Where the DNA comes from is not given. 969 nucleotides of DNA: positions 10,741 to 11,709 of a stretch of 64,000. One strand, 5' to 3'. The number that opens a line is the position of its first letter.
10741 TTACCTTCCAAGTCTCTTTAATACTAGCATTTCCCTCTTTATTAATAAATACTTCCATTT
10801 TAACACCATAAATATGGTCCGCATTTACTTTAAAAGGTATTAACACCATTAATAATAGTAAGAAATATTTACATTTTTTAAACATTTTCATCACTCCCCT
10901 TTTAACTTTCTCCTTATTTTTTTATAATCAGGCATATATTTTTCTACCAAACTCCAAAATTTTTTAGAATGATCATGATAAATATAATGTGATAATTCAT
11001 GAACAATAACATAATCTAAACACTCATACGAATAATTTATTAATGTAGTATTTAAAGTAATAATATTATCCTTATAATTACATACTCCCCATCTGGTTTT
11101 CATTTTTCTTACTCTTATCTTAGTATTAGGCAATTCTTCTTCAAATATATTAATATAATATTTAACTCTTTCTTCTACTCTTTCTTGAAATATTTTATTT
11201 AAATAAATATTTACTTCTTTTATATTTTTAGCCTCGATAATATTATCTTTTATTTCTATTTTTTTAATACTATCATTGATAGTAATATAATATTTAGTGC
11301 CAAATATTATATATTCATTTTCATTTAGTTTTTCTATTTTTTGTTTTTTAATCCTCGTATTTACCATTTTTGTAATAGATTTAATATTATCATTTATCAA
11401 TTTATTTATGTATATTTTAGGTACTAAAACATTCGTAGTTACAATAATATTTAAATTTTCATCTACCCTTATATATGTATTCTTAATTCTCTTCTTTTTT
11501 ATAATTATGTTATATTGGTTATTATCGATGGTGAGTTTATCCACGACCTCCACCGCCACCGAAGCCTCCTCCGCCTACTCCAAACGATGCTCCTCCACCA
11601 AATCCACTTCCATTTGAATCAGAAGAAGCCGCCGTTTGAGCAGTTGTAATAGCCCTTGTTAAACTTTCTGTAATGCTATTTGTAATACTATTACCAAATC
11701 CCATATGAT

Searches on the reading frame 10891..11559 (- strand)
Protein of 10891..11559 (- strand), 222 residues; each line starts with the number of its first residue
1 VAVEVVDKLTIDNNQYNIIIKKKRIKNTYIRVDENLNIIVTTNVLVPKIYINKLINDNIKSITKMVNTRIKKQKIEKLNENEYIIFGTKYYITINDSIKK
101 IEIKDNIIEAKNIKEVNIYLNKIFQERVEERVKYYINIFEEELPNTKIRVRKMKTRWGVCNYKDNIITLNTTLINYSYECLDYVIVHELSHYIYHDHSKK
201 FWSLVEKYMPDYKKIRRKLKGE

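Call 24: search_protein_families(library=pfam, proteins=[window:10891-11559:-], max_evalue=0.001)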
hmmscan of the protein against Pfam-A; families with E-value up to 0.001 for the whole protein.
window:10891-11559:- (222 aa): 3 families
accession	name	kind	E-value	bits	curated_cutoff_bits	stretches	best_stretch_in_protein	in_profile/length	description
PF01863.23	YgjP-like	-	3.2e-39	135.5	26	1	26-220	1-205/207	YgjP-like, metallopeptidase domain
PF10263.15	SprT-like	-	1.3e-08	35.1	25.6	1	138-196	12-76/108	SprT-like family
PF08325.16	WLM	-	5.6e-05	23.7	26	1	177-216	79-118/190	WLM domain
